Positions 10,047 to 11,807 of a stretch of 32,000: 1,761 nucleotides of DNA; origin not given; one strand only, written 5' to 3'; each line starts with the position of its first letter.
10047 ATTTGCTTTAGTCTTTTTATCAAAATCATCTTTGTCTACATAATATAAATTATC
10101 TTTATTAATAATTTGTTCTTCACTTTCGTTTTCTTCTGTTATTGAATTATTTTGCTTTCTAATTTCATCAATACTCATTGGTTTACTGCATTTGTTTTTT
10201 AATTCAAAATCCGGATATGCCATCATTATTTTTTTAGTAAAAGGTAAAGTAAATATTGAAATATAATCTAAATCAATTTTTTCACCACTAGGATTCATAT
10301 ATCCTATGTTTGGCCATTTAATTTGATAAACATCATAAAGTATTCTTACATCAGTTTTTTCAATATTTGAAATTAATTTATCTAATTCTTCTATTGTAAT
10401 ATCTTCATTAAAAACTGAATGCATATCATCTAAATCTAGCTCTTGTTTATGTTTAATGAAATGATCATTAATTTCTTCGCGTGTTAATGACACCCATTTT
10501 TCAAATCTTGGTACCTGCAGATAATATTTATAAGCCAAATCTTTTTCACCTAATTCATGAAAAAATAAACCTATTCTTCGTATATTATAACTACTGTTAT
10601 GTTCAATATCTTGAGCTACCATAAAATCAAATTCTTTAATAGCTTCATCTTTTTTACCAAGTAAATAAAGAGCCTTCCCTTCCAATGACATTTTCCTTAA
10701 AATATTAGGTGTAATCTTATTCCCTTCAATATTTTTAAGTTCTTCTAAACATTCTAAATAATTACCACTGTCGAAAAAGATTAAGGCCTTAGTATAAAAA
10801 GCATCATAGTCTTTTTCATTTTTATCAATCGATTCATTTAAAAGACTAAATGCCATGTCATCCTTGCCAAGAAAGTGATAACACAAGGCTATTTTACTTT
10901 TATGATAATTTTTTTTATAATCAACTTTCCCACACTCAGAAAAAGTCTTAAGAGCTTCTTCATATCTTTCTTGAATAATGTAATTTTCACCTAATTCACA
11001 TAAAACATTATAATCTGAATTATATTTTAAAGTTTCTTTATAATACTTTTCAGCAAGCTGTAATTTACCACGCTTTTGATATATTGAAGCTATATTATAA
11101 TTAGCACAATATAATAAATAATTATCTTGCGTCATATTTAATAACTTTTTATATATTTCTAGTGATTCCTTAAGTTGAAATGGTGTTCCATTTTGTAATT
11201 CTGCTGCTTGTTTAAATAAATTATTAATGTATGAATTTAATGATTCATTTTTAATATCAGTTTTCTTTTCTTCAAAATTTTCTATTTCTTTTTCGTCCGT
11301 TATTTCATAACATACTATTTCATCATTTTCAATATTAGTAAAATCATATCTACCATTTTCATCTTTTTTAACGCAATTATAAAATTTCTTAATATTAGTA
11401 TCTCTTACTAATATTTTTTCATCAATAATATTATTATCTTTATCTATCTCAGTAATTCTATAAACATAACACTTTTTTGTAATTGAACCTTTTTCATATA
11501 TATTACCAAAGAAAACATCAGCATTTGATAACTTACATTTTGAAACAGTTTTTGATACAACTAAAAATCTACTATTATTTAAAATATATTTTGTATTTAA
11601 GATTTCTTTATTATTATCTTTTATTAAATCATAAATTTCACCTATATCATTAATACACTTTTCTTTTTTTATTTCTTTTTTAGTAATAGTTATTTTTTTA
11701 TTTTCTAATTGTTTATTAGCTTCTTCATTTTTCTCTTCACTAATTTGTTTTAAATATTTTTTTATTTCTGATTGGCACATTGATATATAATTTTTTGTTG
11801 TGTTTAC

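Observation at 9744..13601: Giant 1285-aa sigma factor fused to extra HTH repeats, a TPR array and a terminal HTH: a possible one-component sigma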

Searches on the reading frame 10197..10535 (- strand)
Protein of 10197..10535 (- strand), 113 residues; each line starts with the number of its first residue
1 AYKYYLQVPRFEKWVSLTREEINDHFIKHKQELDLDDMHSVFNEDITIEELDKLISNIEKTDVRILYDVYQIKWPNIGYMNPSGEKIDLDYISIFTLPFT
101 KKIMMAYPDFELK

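Call 52: search_solved_structures(query=A2, max_evalue=10, show_alignments=3)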
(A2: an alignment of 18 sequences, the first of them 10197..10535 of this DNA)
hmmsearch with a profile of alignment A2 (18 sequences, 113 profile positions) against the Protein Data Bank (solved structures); distinct sequences matched with E-value up to 10: 1.
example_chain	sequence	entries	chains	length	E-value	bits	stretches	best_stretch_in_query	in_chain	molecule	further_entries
6hr7_A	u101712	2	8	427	2.2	11.6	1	31-90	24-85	HMG-CoA reductase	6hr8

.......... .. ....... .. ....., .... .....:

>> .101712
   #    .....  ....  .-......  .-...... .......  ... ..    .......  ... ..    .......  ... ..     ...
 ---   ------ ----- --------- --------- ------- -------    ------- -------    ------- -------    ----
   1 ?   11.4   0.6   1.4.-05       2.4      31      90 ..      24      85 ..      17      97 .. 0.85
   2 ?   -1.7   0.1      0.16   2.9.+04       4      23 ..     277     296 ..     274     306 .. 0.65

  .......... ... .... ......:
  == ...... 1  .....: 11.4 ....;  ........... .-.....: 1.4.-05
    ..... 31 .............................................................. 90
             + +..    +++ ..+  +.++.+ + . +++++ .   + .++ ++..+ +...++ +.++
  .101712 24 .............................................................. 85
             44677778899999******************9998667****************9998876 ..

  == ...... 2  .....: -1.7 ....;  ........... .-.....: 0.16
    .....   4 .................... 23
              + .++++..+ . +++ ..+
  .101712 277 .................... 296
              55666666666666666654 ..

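Call 55: search_protein_families(library=pfam, alignment_id=A3, max_evalue=1)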
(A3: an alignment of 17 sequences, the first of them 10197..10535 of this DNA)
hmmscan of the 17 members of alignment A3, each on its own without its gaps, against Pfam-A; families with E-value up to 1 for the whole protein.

A. member 1, window:10197-10535:- (113 aa): 2 families
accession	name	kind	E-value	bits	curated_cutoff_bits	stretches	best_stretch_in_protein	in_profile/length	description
PF01261.30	AP_endonuc_2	-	0.035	14.2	31.1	1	37-95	126-183/249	Xylose isomerase-like TIM barrel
PF03979.19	Sigma70_r1_1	-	0.078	13.4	22.5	1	17-66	20-54/81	Sigma-70 factor, region 1.1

B. families by the number of members that match (of 17 scanned): 29 families (the first 25 are shown)
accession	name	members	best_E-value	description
PF09079.17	Cdc6_C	3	0.046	CDC6, C terminal winged helix domain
PF05008.21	V-SNARE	2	0.027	Vesicle transport v-SNARE protein N-terminus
PF03979.19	Sigma70_r1_1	2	0.072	Sigma-70 factor, region 1.1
PF08069.17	Ribosomal_S13_N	2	0.088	Ribosomal S13/S15 N-terminal domain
PF22652.1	DUF7006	1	0.0012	Family of unknown function (DUF7006)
PF22319.1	DUF6972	1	0.0024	Domain of unknown function (DUF6972)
PF08671.16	SinI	1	0.0027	Anti-repressor SinI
PF02797.21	Chal_sti_synt_C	1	0.0058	Chalcone and stilbene synthases, C-terminal domain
PF06466.16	PCAF_N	1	0.0075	PCAF (P300/CBP-associated factor) N-terminal domain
PF24049.1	YOMG_N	1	0.013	YOMG N-terminal domain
PF23804.1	DUF7179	1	0.015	Family of unknown function (DUF7179)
PF22713.1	SNaCT6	1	0.017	Short NACHT-associated C-Terminal domain, family 6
PF14649.11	Spatacsin_C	1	0.017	Spatacsin C-terminus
PF17060.10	MPS2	1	0.018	Monopolar spindle protein 2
PF04297.20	UPF0122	1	0.027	Putative helix-turn-helix protein, YlxM / p13 like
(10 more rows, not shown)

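Call 59: predict_structure(alignment_id=A3)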
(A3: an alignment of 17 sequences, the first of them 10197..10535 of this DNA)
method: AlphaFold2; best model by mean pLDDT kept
length: 113 residues; sequences in the alignment: 17
mean_pLDDT: 86.0   pTM: 0.78
mean pLDDT of the five models: 86.0, 86.0, 85.1, 84.5, 80.5
residues with pLDDT >= 90: 49; 70-90: 53; 50-70: 11; < 50: 0
segments of 3 or more residues with pLDDT < 50: none
pLDDT, mean of each block of 10 residues (from residue 1): 80 85 78 63 89 93 91 94 88 92 91 89
secondary structure, 60 per line:
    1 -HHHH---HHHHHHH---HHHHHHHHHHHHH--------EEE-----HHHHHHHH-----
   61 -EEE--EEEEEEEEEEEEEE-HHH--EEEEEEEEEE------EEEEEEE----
elements in order: H2-5 H9-15 H19-31 E40-42 H48-55 E62-64 E67-80 E87-96 E103-109

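Call 61: fold_search(model_id=the predicted structure, library=pdb)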
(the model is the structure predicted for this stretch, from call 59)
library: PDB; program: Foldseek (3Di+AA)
matches with E <= 10: 303; with E <= 0.001: 0
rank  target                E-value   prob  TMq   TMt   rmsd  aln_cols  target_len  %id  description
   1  5e3e_B                8.2e-03  0.98  0.41  0.40   7.5       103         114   14  Crystal structure of CdiA-CT/CdiI complex from Y. kristensenii 33638 (released 2015-11-25)
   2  5e3e_D                6.8e-02  0.87  0.41  0.41   7.5       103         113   14  Crystal structure of CdiA-CT/CdiI complex from Y. kristensenii 33638 (released 2015-11-25)
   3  4upa                  1.8e-01  0.09  0.18  0.06  15.0       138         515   12  Crystal structure of Entamoeba histolytica lysyl-tRNA synthetase in complex with AMPPNP (released 2014-10-29)
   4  4up8                  1.9e-01  0.13  0.21  0.06  14.3       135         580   12  Crystal structure of Entamoeba histolytica lysyl-tRNA synthetase apo form (released 2014-10-29)
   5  4hzb_F                2.7e-01  0.15  0.29  0.28  12.1       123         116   16  Crystal structure of the type VI SeMet effector-immunity complex Tae3-Tai3 from Ralstonia pickettii (released 2013-08-21)
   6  4up7                  3.6e-01  0.08  0.19  0.06  14.9       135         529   12  Crystal structure of Entamoeba histolytica lysyl-tRNA synthetase in complex with lysyl-adenylate (released 2014-10-29)
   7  4hzb_C                3.9e-01  0.14  0.21  0.20   9.7        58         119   17  Crystal structure of the type VI SeMet effector-immunity complex Tae3-Tai3 from Ralstonia pickettii (released 2013-08-21)
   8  4up9                  7.2e-01  0.08  0.21  0.06  14.3       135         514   12  Crystal structure of Entamoeba histolytica lysyl-tRNA synthetase in complex with ATP (released 2014-10-29)
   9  5tt8_G                7.6e-01  0.10  0.21  0.12  11.3        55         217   13  Crystal structure of the complex of Helicobacter pylori alpha-carbonic anhydrase with benzolamide (released 2017-09-13)
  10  5tt3_D                7.6e-01  0.06  0.20  0.12  14.7        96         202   14  Crystal structure of the complex of Helicobacter pylori alpha-carbonic anhydrase with ethoxzolamide (released 2017-09-13)
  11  2wnr_D                8.1e-01  0.08  0.17  0.11   8.2        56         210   16  The structure of Methanothermobacter thermautotrophicus exosome core assembly (released 2010-04-28)
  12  4hz9_C                9.8e-01  0.08  0.20  0.19   9.8        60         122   15  Crystal structure of the type VI native effector-immunity complex Tae3-Tai3 from Ralstonia pickettii (released 2013-08-21)
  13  5tt8_A                1.0e+00  0.08  0.19  0.12  11.9        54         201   11  Crystal structure of the complex of Helicobacter pylori alpha-carbonic anhydrase with benzolamide (released 2017-09-13)
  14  4z48_A                1.1e+00  0.04  0.17  0.09  13.9        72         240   14  Crystal structure of a DUF1329 family protein (DESPIG_00262) from Desulfovibrio piger ATCC 29098 at 1.75 A resolution (released 2015-04-22)
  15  3b8l_A                1.3e+00  0.16  0.26  0.21   7.0        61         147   13  CRYSTAL STRUCTURE OF A PUTATIVE AROMATIC RING HYDROXYLASE (SARO_3538) FROM NOVOSPHINGOBIUM AROMATICIVORANS DSM AT 1.75 (released 2007-11-27)
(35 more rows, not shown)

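Call 76: fold_search(model_id=the predicted structure, library=viral)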
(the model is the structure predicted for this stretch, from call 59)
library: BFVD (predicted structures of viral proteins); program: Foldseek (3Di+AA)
matches with E <= 10: 452; with E <= 0.001: 0
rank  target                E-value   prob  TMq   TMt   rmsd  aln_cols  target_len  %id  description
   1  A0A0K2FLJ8            3.2e-01  0.18  0.25  0.26  14.1        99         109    9  (no name in the UniProt tables at hand)
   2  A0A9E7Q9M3            5.2e-01  0.05  0.16  0.17  18.4        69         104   17  (no name in the UniProt tables at hand)
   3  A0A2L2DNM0            5.6e-01  0.11  0.21  0.31   9.0        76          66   16  Uncharacterized protein [Acanthamoeba polyphaga mimivirus]
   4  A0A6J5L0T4            6.7e-01  0.10  0.26  0.18  13.5       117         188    7  Uncharacterized protein [uncultured Caudovirales phage]
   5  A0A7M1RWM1            7.1e-01  0.18  0.23  0.31   8.5        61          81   11  Uncharacterized protein [uncultured phage cr11_1]
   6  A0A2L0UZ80            7.6e-01  0.04  0.18  0.08  16.3        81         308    9  Uncharacterized protein [Agrobacterium phage Atu_ph07]
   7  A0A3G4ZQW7            9.1e-01  0.16  0.26  0.14   7.0        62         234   14  Uncharacterized protein [Barrevirus sp.]
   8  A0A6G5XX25            9.1e-01  0.07  0.18  0.12  10.3        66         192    9  (no name in the UniProt tables at hand)
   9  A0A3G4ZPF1            9.7e-01  0.14  0.29  0.15   8.2        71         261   14  Uncharacterized protein [Terrestrivirus sp.]
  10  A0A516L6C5            9.7e-01  0.05  0.18  0.11  15.2        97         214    9  (no name in the UniProt tables at hand)
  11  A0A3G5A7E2            1.0e+00  0.07  0.21  0.15  11.9        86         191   12  Uncharacterized protein [Hyperionvirus sp.]
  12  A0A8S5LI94            1.2e+00  0.08  0.17  0.08   7.3        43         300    7  MerB2 protein [Myoviridae sp. ctbwh6]
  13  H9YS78                1.2e+00  0.05  0.17  0.21  10.8        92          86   11  (no name in the UniProt tables at hand)
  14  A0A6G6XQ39            1.2e+00  0.03  0.15  0.17   8.9        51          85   16  (no name in the UniProt tables at hand)
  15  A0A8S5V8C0            1.2e+00  0.03  0.15  0.18  11.9        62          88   16  Uncharacterized protein [Myoviridae sp. ctf4L13]
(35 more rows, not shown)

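Call 88: find_homologous_proteins(query=A3, max_evalue=0.001)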
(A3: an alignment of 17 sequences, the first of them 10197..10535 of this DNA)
Query A3 (17 sequences): 612 candidates shared short words with the query, none scored E <= 0.001.

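Call 89: find_related_loci(query=A3, collection=metagenome_contigs, flank=6000)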
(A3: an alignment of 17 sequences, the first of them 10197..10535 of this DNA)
Query A3 (113 aa) in metagenome_contigs; peptide patterns used: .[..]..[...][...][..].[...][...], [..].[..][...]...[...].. (x = any residue, [..] = any of these).
246 stretches matched a pattern; 1 encode a relative of the query (tblastn E <= 1e-3); 1 distinct loci.
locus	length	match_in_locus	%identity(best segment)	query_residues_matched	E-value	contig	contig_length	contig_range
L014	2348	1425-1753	47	1-109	3e-25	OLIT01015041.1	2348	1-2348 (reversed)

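Call 90: find_related_loci(query=A3, collection=viral_contigs, flank=6000)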
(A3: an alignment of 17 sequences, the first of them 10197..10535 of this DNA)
Query A3 (113 aa) in viral_contigs; peptide patterns used: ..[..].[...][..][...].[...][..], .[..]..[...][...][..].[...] (x = any residue, [..] = any of these).
60 stretches matched a pattern, but none encodes a relative of the query by tblastn (E <= 1e-3).

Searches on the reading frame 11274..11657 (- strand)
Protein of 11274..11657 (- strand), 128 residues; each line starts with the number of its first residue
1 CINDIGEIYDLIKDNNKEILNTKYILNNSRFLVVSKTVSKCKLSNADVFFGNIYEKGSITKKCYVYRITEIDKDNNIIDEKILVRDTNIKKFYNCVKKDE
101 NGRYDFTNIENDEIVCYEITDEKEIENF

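Call 79: search_solved_structures(query=A5, max_evalue=10, show_alignments=1)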
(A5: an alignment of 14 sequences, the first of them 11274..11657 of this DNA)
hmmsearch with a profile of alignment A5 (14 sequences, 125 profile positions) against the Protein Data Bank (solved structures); distinct sequences matched with E-value up to 10: 9.
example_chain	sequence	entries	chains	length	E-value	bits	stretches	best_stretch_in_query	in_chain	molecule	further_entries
4zm8_A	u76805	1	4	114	0.35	14.1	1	26-63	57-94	Putative secreted cystatin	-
5bjv_A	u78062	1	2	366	0.42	13.8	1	71-119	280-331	WlaL protein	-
1pm1_X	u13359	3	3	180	0.54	13.5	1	7-100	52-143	Nitrophorin 2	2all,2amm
6e58_A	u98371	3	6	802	0.73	13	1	39-110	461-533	Secreted Endo-beta-N-acetylglucosaminidase (EndoS) | Endo-beta-N-acetylglucosaminidase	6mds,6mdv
8q5u_D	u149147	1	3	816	0.75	13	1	39-110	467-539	Endo-beta-N-acetylglucosaminidase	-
5bju_A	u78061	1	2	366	0.97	12.6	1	71-119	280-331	WlaL protein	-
5bjy_A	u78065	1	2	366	1.3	12.2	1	71-119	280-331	WlaL protein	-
5bjw_A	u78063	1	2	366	1.9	11.7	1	71-119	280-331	WlaL protein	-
5bjx_A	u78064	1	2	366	3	11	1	71-119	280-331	WlaL protein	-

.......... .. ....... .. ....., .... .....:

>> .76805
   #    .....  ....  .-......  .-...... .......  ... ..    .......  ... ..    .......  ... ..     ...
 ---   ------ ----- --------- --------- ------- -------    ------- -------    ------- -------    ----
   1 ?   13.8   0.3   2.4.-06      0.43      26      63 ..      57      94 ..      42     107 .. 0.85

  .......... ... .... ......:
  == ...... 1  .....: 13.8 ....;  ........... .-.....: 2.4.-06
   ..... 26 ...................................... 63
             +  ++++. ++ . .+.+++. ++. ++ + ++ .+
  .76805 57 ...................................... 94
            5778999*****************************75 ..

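Call 80: search_protein_families(library=pfam, alignment_id=A5, max_evalue=1)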
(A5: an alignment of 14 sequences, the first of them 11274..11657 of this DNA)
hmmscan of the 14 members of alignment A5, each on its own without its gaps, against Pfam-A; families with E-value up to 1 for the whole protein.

A. member 1, window:11274-11657:- (128 aa): 1 family
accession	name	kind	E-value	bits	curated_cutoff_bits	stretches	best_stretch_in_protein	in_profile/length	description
PF24306.1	THSD1_N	-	0.11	12.7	27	1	42-115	11-85/100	THSD1 N-terminal domain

B. families by the number of members that match (of 14 scanned): 11 families
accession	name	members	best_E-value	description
PF24306.1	THSD1_N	2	0.068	THSD1 N-terminal domain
PF14128.11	DUF4295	1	0.0082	Domain of unknown function (DUF4295)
PF05288.16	Pox_A3L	1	0.018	Poxvirus A3L Protein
PF03055.21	RPE65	1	0.041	Retinal pigment epithelial membrane protein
PF00466.25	Ribosomal_L10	1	0.064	Ribosomal protein L10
PF19530.4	Ndh2_N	1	0.093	NAD(P)H-quinone oxidoreductase subunit 2 N-terminal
PF17789.7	MG4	1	0.12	Macroglobulin domain MG4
PF17210.9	SdrD_B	1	0.13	SdrD B-like domain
PF13620.12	CarboxypepD_reg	1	0.13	Carboxypeptidase regulatory-like domain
PF13099.11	DUF3944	1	0.16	Domain of unknown function (DUF3944)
PF17402.7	DUF5408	1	0.25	Family of unknown function (DUF5408)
